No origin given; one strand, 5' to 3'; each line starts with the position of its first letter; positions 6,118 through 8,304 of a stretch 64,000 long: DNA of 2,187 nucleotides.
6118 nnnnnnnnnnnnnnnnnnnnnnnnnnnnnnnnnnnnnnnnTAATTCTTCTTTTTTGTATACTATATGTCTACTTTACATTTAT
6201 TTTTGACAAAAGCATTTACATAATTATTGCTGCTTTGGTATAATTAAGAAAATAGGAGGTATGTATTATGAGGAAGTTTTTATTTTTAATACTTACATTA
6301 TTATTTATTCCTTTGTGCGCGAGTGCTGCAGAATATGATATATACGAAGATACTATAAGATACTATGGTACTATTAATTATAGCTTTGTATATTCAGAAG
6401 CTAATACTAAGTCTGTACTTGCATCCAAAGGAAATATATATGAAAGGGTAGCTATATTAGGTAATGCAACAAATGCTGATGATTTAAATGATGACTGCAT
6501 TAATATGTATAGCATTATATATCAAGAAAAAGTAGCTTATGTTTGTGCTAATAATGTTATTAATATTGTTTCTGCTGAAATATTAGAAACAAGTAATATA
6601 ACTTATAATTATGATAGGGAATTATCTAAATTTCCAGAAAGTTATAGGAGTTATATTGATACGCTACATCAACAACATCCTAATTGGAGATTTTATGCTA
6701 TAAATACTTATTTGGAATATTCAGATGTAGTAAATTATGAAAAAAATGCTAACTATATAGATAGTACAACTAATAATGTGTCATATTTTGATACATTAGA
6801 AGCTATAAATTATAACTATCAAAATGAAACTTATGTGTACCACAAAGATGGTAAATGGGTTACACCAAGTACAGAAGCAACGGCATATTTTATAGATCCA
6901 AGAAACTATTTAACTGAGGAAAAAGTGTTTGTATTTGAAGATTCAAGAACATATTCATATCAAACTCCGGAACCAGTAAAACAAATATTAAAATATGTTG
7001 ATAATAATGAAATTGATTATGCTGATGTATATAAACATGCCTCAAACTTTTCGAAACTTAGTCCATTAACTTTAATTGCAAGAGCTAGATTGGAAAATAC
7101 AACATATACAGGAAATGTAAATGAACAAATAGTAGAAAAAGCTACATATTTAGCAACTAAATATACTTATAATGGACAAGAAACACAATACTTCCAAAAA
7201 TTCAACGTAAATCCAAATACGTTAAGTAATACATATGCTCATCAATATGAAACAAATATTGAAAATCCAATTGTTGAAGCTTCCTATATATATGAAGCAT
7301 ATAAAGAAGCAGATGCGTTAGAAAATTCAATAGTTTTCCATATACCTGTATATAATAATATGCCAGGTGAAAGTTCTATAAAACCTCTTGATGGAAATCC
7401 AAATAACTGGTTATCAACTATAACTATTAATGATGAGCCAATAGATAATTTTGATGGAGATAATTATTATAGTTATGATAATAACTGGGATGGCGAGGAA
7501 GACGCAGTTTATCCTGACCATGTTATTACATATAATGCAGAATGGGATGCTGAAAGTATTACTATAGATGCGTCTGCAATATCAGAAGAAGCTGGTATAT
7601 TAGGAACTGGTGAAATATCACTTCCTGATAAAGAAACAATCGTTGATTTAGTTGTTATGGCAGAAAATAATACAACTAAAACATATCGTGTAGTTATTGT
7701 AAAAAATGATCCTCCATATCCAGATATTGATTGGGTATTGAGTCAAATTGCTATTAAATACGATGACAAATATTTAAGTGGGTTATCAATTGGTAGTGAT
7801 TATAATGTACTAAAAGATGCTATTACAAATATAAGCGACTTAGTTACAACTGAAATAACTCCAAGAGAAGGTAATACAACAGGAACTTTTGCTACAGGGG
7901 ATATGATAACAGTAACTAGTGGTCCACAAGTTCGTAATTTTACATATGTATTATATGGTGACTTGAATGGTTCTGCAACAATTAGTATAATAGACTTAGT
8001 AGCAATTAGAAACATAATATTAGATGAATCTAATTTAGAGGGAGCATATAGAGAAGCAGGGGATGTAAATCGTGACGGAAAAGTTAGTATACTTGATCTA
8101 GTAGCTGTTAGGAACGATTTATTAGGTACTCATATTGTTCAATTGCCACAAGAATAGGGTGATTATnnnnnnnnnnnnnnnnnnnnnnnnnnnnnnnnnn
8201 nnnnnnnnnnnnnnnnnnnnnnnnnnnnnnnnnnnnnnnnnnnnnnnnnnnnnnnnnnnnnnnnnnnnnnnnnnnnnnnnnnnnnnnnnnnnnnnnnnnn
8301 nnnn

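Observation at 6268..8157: Second dockerin-hydrolase paralog lacks the putative catalytic core (pseudo-enzyme) and has a degenerate first dockerin repeat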

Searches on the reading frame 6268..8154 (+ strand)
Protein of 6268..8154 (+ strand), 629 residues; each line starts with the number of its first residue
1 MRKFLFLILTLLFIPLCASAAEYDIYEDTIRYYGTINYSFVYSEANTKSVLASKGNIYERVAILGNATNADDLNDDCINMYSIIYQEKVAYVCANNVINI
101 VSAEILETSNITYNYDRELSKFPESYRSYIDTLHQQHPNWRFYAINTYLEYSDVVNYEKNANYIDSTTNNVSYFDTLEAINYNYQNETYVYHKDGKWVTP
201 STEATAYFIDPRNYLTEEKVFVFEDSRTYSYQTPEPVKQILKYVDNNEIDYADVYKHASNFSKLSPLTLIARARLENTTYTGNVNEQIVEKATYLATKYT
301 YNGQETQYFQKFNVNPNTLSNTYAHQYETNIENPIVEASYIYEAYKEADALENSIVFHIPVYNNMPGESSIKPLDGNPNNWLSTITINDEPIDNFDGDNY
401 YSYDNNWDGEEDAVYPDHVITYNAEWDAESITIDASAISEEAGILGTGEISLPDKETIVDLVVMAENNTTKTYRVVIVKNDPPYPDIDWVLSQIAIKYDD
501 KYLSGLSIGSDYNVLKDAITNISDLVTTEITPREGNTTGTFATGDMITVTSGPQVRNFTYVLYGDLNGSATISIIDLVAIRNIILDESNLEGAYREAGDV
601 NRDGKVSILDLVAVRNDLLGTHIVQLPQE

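Call 4: search_protein_families(library=pfam, proteins=[window:6268-8154:+], max_evalue=0.1)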
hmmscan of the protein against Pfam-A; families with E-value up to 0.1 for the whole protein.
window:6268-8154:+ (629 aa): 1 family
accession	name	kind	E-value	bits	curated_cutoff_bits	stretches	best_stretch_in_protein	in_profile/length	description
PF00404.24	Dockerin_1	-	1.7e-10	41.3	22.9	1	563-619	1-57/57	Dockerin type I domain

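Call 6: search_protein_families(library=ncbifam, proteins=[window:6268-8154:+], max_evalue=1)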
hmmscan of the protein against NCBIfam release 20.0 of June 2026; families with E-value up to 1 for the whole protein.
window:6268-8154:+ (629 aa): 0 families

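Call 7: search_solved_structures(query=window:6268-8154:+, max_evalue=10, show_alignments=3)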
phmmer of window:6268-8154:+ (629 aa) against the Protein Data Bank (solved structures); distinct sequences matched with E-value up to 10: 20.
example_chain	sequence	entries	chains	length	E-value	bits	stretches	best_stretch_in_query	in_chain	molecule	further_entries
4uyp_B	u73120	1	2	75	0.00052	21.9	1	562-621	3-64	Cellulosomal scaffoldin adaptor protein B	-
2yik_A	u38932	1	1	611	0.00076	21.4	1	559-619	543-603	ENDOGLUCANASE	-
4uyq_B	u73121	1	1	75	0.00098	21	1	562-621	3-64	Cellulosomal scaffoldin adaptor protein B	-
2ccl_B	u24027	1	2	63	0.014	17.3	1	561-618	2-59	ENDO-1,4-BETA-XYLANASE Y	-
3ul4_B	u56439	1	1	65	0.021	16.6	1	561-621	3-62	Cellulosome enzyme, dockerin type I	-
2vn5_B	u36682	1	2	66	0.031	16.1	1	561-627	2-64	ENDOGLUCANASE A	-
5nrk_B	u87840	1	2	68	0.044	15.6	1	564-621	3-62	DocCel5: Type I dockerin repeat domain from A. cellulolyticus family 5 endoglucanase WP_01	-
5nrm_B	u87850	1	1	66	0.045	15.6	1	564-621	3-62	DocCel5: Type I dockerin repeat domain from A. cellulolyticus family 5 endoglucanase WP_01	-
1daq_A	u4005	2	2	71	0.068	15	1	561-619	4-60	ENDOGLUCANASE SS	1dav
2mte_A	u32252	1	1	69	0.075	14.8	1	562-619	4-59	Cellulose 1,4-beta-cellobiosidase (reducing end) CelS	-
5lxv_B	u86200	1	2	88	0.075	14.8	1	561-613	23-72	Carbohydrate-binding protein WP_009985128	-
2vn6_B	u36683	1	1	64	0.12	14.1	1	561-621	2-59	ENDOGLUCANASE A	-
1ohz_B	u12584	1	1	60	0.16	13.7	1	564-618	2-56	ENDO-1,4-BETA-XYLANASE Y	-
4fl4_A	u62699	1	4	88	0.41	12.4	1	563-616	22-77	Glycoside hydrolase family 9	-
7kmx_A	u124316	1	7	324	0.59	11.9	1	29-105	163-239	Major capsid protein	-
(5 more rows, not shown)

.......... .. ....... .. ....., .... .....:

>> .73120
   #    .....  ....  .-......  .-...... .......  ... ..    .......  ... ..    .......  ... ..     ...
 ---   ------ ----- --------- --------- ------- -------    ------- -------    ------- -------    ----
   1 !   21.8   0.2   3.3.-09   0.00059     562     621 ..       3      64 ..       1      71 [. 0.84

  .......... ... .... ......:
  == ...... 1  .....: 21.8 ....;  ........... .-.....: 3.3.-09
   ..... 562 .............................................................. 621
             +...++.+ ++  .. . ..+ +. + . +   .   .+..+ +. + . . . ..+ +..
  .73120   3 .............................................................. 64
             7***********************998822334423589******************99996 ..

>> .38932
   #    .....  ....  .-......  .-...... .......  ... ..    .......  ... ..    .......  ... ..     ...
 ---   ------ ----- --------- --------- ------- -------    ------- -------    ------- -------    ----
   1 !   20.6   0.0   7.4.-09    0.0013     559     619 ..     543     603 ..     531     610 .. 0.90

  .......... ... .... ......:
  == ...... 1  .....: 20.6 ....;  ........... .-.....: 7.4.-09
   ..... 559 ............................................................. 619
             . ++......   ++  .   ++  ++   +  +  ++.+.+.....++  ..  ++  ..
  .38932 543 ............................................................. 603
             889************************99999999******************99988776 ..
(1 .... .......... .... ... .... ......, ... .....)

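Call 8: find_homologous_proteins(query=window:6268-8154:+, max_evalue=0.00001)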
Query window:6268-8154:+ (629 aa): 194 proteins with E <= 0.00001 among 6905 candidates; the best 120 are listed.
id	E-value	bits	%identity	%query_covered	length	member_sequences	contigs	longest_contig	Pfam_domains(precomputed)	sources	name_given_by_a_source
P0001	0.0e+0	1403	100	100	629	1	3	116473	PF00404.25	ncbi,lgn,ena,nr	ncbi:MAG: hypothetical protein IJ565_00390 [Bacilli bacterium]|nr:hypothetical protein [Bacilli bact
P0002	1.1e-181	624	48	94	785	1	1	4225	PF00404.25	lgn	-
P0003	1.6e-178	613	47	95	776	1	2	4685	PF00404.25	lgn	-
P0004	4.1e-174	599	46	97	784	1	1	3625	PF00404.25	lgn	-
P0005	1.3e-173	597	44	95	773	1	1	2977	PF00404.25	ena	-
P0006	1.5e-171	590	44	96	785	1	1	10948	PF00404.25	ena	-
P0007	1.4e-170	587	44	97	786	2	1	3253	PF00404.25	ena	-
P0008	5.5e-170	585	44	97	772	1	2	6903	PF00404.25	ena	-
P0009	2.9e-168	579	44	96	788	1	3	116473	PF00404.25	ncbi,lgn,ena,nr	ncbi:MAG: hypothetical protein IJ565_00380 [Bacilli bacterium]|nr:hypothetical protein [Bacilli bact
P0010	6.4e-168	578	44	97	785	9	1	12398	PF00404.25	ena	-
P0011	2.6e-167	576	44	96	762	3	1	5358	PF12733.14,PF00404.25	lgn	-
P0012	1.1e-163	564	45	94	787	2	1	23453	PF00404.25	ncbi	-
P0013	3.8e-163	562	45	96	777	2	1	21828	PF00404.25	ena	-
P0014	1.2e-162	561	42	97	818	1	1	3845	PF00404.25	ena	-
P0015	7.4e-159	548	42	94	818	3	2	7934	PF00404.25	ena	-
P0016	3.4e-153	530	42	97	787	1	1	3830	PF00404.25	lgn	-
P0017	5.0e-152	526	41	96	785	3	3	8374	PF00404.25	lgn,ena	-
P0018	1.6e-151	524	40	97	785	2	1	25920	PF00404.25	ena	-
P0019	2.2e-150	520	41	96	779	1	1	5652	PF00404.25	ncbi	-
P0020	7.2e-149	515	43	86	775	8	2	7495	PF00404.25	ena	-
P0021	1.6e-145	504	43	90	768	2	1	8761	PF00404.25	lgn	-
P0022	3.5e-143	497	39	96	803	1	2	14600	PF00404.25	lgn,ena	-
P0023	8.3e-143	495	40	97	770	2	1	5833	PF00404.25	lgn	-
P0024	2.7e-140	487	40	95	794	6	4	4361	PF00404.25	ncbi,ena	-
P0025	5.7e-138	479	40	86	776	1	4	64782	PF00404.25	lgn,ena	-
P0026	1.8e-136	474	39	94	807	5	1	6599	PF00404.25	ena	-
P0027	6.5e-131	456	41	90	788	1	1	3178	PF00404.25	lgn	-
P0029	3.6e-110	388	43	65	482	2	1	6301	PF00404.25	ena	-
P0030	6.3e-70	255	30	99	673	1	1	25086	PF00404.25,PF08239.18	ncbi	-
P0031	2.4e-69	253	31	47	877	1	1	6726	PF12733.14,PF00404.25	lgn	-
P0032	6.5e-67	245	28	92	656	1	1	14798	PF00404.25,PF13202.13,PF08239.18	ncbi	-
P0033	2.1e-66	243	37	53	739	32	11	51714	PF12733.14,PF00404.25,PF08239.18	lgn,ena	-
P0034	7.4e-62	228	29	85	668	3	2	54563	PF12733.14,PF00404.25,PF08239.18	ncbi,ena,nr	ncbi:MAG: SH3 domain-containing protein [Bacilli bacterium]|nr:SH3 domain-containing protein [Bacill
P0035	9.2e-62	228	30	93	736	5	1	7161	PF12733.14,PF00404.25,PF08239.18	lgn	-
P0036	7.2e-58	215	32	82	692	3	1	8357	PF12733.14,PF00404.25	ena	-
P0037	2.4e-57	213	33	54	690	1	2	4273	PF12733.14,PF00404.25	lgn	-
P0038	3.0e-57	213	31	81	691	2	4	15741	PF12733.14,PF00404.25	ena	-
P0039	6.9e-57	212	29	87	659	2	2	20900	PF00404.25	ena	-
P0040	1.2e-56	211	27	84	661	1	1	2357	PF12733.14,PF00404.25,PF08239.18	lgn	-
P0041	1.2e-56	211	31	80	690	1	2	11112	PF12733.14,PF00404.25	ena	-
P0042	1.7e-56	210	31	80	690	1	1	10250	PF12733.14,PF00404.25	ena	-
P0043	2.5e-56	210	31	81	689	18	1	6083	PF12733.14,PF00404.25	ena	-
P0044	3.1e-56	209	30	81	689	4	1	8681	PF12733.14,PF00404.25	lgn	-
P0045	6.3e-56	208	25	90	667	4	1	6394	PF00404.25,PF13202.13,PF08239.18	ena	-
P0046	5.0e-55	205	30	86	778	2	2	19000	PF12733.14,PF00404.25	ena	-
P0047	1.0e-54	204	28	98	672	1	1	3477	PF00404.25,PF08239.18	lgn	-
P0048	1.3e-54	204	28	86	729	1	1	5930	PF00404.25,PF06347.20,PF08239.18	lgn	-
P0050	1.9e-54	203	30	81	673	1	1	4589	PF12733.14,PF00404.25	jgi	-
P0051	2.4e-54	203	30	81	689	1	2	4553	PF12733.14,PF00404.25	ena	-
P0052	2.9e-54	203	29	86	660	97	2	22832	PF00404.25,PF08239.18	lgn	-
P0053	2.1e-53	200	28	81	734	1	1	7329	PF12733.14,PF00404.25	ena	-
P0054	6.0e-53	199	32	52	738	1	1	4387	PF12733.14,PF00404.25,PF08239.18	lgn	-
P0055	6.4e-53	198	30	79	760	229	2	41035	PF00404.25,PF08239.18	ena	-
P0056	1.7e-52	197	27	86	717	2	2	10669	PF12733.14,PF00404.25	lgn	-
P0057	2.1e-52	197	30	80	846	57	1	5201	PF12733.14,PF00404.25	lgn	-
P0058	4.1e-52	196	29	88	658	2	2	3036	PF00404.25,PF08239.18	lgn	-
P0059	9.1e-52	195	31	79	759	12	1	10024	PF00404.25,PF08239.18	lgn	-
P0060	1.5e-51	194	30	81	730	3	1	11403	PF00404.25,PF08239.18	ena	-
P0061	1.6e-51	194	31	54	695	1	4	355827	PF12733.14,PF00404.25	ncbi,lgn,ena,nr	ncbi:MAG: cadherin-like beta sandwich domain-containing protein [Bacilli bacterium]|nr:cadherin-like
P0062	3.1e-51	193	31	79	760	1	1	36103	PF00404.25,PF08239.18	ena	-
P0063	3.5e-51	193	28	80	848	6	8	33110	PF00404.25,PF08239.18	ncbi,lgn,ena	-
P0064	5.5e-51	192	28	92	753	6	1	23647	PF12733.14,PF00404.25,PF08239.18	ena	-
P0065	6.2e-51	192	28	87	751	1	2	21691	PF12733.14,PF00404.25,PF08239.18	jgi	-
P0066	7.5e-51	192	27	87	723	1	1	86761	PF12733.14,PF00404.25,PF08239.18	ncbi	-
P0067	3.3e-50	189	28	79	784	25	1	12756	PF00404.25,PF08239.18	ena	-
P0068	3.3e-50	189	30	81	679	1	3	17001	PF12733.14,PF00404.25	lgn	-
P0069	3.4e-50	189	29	80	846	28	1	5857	PF00404.25,PF08239.18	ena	-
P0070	4.9e-50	189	28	87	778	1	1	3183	PF00404.25,PF08239.18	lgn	-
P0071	5.2e-50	189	29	86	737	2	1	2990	PF00404.25,PF08239.18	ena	-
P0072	5.3e-50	189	29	81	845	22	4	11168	PF12733.14,PF00404.25,PF08239.18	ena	-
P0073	1.1e-49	188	29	85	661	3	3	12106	PF00404.25,PF08239.18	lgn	-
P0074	1.7e-49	187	28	87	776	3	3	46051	PF12733.14,PF00404.25,PF08239.18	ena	-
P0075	2.1e-49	187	30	79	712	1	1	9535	PF12733.14,PF00404.25,PF00036.39,PF08239.18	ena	-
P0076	7.4e-49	185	30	79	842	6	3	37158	PF12733.14,PF00404.25,PF00036.39,PF08239.18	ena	-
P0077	9.1e-49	185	30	79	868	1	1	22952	PF00404.25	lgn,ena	-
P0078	1.1e-48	185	30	79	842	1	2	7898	PF12733.14,PF00404.25,PF00036.39,PF08239.18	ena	-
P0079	1.2e-48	184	25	99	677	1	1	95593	PF00404.25,PF00036.39,PF08239.18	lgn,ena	-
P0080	1.3e-48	184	28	84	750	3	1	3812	PF12733.14,PF08239.18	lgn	-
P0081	1.5e-48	184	28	80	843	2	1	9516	PF12733.14,PF00404.25,PF08239.18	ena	-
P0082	1.7e-48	184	28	80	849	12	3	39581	PF00404.25,PF00036.39,PF08239.18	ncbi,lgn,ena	-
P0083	1.8e-48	184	28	79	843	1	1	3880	PF00404.25,PF13202.13,PF08239.18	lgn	-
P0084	3.0e-48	183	30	79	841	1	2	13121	PF12733.14,PF00404.25,PF00036.39,PF08239.18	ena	-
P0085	6.7e-48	182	30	79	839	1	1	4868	PF12733.14,PF00404.25,PF08239.18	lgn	-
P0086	3.9e-47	179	28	85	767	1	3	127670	PF12733.14,PF00404.25,PF00036.39,PF08239.18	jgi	-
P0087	1.0e-46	178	27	79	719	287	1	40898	PF12733.14,PF00404.25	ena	-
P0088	1.6e-46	177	29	79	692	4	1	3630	PF12733.14,PF00404.25,PF08239.18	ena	-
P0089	1.7e-46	177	27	81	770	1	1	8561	PF00404.25,PF08239.18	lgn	-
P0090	2.7e-46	177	28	81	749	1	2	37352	PF12733.14,PF00404.25,PF08239.18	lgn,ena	-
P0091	4.7e-46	176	30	81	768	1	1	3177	PF00404.25,PF08239.18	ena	-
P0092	4.8e-46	176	29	79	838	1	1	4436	PF00404.25,PF08239.18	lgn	-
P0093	8.7e-46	175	28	80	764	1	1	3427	PF00404.25,PF08239.18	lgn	-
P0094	9.7e-46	175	27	80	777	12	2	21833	PF00404.25,PF08239.18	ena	-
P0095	1.2e-45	174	28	82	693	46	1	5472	PF12733.14,PF00404.25,PF08239.18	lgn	-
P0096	1.3e-45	174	28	87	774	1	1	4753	PF12733.14,PF00404.25,PF08239.18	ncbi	-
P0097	3.1e-45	173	29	79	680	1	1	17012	PF12733.14,PF00404.25,PF06347.20,PF08239.18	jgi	jgi:beta-N-acetylglucosaminidase/uncharacterized protein YraI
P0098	3.5e-45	173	27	80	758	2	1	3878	PF00404.25,PF13202.13,PF08239.18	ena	-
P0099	3.7e-45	173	30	81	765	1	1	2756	PF00404.25,PF00036.39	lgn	-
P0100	5.0e-45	172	31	57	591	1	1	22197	PF12733.14,PF00404.25,PF08239.18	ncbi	-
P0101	6.1e-45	172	29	80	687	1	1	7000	PF12733.14,PF00404.25,PF08239.18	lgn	-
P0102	7.1e-45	172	31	52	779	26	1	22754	PF00404.25,PF08239.18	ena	-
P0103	1.7e-44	171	29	59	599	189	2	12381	PF00404.25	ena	-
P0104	6.7e-44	169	29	83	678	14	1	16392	PF12733.14,PF00404.25,PF08239.18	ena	-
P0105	7.0e-44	169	28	79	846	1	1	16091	PF12733.14,PF00404.25,PF08239.18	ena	-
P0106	7.8e-44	168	27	79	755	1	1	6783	PF00404.25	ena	-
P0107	9.7e-44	168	25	79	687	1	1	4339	PF00404.25,PF08239.18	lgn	-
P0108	1.6e-43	167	27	80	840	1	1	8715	PF12733.14,PF00404.25,PF08239.18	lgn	-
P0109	2.4e-43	167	27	80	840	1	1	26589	PF00404.25,PF08239.18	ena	-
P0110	2.7e-43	167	29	79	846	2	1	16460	PF12733.14,PF00404.25,PF00036.39,PF08239.18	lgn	-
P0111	7.3e-43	165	28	79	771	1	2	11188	PF00404.25,PF08239.18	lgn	-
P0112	9.9e-43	165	31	54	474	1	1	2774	PF12733.14,PF00404.25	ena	-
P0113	2.4e-42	164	27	88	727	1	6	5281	PF00404.25,PF08239.18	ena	-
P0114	3.1e-42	163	28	72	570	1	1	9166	PF00404.25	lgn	-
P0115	4.8e-42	163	29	79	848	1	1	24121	PF12733.14,PF00404.25,PF00036.39,PF08239.18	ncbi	ncbi:MAG: SH3 domain-containing protein [Bacilli bacterium]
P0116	5.9e-42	162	28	80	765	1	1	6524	PF00404.25,PF08239.18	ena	-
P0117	1.0e-41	161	27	79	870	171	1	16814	PF00404.25,PF00036.39,PF08239.18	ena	-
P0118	2.6e-41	160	27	81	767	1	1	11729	PF00404.25,PF08239.18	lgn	-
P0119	4.4e-41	159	28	76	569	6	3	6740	PF00404.25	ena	-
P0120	1.1e-40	158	28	80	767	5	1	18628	PF00404.25,PF08239.18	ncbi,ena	-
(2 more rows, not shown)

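Call 13: find_encoding_contigs(protein=P0012, flank=10000, max_places=3)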
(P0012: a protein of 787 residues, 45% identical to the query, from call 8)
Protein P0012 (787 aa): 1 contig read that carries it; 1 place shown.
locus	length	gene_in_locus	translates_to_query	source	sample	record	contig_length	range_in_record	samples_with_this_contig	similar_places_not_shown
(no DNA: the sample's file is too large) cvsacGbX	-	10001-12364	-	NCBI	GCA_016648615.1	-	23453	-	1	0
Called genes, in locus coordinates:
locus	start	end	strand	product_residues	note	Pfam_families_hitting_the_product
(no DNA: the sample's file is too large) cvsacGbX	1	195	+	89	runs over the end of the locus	PF01713:Smr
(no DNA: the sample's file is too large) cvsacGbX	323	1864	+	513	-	-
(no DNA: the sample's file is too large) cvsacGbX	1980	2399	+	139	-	-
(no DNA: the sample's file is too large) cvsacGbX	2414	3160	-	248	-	-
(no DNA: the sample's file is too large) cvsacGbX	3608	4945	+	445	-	-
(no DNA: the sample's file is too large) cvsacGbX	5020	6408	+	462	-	PF01406:tRNA-synt_1e, PF09334:tRNA-synt_1g (faint)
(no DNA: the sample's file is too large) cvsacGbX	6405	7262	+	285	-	PF01509:TruB_N, PF16198:TruB_C_2 (weak)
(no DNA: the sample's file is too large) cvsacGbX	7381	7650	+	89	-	PF00312:Ribosomal_S15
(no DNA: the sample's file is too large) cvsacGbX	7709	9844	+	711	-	PF01138:RNase_PH, PF03725:RNase_PH_C, PF03726:PNPase, PF01138:RNase_PH, PF00575:S1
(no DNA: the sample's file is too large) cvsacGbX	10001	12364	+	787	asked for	PF00404:Dockerin_1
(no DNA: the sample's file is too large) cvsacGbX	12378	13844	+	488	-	PF12733:Cadherin-like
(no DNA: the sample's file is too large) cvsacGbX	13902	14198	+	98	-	-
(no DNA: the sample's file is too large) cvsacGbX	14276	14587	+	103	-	PF01381:HTH_3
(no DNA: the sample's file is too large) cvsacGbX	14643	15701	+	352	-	PF00534:Glycos_transf_1, PF13692:Glyco_trans_1_4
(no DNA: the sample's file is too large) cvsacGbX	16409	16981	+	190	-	PF01595:CNNM (weak)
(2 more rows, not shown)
